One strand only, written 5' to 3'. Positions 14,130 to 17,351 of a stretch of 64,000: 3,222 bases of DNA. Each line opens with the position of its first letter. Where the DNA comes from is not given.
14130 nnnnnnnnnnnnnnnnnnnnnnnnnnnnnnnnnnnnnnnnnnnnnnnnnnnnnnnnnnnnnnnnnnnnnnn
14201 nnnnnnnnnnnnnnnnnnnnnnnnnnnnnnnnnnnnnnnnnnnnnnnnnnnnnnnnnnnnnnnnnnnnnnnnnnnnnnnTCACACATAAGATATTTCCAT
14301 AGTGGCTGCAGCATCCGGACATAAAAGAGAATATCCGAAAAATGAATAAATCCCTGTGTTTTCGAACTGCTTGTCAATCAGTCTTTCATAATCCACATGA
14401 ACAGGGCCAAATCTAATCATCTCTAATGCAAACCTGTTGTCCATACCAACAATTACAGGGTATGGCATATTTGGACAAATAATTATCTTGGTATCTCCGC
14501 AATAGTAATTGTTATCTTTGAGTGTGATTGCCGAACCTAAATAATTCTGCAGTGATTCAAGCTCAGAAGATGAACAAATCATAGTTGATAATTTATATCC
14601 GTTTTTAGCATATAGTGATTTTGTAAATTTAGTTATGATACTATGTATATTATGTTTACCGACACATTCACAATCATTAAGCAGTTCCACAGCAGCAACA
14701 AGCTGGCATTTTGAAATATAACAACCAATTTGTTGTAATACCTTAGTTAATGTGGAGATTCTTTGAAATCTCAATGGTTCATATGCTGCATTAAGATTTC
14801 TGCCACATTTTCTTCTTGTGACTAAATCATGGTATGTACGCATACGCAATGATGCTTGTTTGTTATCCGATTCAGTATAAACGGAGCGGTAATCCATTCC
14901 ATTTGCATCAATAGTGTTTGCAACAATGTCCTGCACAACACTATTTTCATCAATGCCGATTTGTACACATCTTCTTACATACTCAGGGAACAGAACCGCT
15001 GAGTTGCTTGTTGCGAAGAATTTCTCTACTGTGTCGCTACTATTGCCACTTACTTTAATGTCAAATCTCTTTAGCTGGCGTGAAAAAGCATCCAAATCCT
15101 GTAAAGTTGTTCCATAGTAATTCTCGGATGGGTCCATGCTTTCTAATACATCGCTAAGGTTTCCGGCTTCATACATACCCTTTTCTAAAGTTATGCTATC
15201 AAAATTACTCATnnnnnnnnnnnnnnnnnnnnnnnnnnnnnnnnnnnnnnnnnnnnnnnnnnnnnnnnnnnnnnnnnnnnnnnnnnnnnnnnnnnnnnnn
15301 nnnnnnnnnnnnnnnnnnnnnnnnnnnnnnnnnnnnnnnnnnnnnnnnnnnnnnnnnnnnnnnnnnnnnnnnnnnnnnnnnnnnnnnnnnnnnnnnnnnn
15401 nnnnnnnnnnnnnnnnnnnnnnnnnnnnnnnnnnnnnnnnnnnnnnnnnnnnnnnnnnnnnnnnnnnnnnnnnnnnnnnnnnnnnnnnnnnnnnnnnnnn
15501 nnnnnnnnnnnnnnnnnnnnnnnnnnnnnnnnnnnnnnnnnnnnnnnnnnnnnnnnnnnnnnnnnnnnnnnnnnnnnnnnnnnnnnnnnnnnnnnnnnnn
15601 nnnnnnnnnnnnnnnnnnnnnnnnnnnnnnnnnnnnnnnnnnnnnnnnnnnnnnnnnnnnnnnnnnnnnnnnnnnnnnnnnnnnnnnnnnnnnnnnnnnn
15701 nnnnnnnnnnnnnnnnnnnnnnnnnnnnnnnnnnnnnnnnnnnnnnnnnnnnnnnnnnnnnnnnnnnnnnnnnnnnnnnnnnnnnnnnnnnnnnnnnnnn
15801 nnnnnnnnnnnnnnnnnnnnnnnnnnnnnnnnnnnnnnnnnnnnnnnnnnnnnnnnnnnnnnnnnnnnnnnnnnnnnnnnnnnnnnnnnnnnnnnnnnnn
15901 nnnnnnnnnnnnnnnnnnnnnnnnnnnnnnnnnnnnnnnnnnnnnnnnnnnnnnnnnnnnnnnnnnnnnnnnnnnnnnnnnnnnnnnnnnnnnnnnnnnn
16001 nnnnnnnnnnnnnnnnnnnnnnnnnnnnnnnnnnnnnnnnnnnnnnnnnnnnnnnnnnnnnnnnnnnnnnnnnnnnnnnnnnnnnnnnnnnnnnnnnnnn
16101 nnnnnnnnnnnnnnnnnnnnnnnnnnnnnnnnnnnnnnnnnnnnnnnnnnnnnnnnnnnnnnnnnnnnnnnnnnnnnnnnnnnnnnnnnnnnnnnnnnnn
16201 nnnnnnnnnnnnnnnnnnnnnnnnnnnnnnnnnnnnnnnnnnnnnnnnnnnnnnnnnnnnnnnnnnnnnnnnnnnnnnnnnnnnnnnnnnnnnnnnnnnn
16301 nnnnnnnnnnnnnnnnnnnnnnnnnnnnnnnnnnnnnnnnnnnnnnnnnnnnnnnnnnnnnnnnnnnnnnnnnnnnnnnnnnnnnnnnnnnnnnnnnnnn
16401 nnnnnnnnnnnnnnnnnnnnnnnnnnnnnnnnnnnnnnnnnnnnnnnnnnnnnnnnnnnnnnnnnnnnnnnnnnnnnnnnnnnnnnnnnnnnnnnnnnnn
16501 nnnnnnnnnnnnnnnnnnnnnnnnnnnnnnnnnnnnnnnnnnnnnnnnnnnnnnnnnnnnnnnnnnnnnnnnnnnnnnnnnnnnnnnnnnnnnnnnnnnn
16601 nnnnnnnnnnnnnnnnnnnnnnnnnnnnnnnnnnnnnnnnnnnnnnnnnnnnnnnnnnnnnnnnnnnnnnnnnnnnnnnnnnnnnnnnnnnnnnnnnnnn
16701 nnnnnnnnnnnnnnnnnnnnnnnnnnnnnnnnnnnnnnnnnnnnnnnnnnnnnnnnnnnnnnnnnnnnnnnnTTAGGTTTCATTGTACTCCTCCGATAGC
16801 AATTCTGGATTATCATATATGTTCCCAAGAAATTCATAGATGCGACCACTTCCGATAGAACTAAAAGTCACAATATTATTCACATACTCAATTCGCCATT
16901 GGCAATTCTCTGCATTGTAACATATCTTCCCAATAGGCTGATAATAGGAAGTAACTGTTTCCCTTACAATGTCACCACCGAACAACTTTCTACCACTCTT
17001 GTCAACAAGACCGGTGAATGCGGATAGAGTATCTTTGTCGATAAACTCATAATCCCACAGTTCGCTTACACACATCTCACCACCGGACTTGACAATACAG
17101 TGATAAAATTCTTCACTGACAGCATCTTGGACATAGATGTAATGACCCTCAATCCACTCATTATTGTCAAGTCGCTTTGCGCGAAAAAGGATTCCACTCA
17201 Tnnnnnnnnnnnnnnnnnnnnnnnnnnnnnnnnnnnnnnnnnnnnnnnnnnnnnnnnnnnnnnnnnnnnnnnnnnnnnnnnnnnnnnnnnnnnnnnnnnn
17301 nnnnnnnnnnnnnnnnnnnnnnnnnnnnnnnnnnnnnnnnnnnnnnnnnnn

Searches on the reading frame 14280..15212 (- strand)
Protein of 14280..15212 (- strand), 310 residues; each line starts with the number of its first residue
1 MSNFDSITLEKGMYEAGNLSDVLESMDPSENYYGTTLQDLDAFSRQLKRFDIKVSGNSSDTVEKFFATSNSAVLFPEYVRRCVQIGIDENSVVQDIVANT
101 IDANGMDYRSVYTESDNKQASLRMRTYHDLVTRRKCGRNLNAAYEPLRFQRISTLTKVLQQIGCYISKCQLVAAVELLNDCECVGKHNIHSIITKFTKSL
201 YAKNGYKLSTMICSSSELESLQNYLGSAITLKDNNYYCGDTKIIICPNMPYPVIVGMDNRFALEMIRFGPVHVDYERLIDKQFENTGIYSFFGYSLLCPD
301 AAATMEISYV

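Call 46: search_protein_families(library=phrogs, proteins=[window:14280-15212:-], max_evalue=0.00001)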
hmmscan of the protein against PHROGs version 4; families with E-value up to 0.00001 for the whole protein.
window:14280-15212:- (310 aa): 1 family
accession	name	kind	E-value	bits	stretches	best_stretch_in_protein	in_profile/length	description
phrog_3922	-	head and packaging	1.8e-41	143.6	1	2-170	7-197/362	major head protein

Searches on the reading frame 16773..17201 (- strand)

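Call 69: search_protein_families(library=pfam, proteins=[window:16773-17201:-], max_evalue=0.01)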
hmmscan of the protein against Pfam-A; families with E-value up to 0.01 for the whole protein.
window:16773-17201:- (142 aa): 1 family
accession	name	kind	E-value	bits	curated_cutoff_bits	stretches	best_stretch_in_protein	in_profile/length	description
PF09643.15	YopX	-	1.5e-15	57.7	22.4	1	6-135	2-127/128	YopX protein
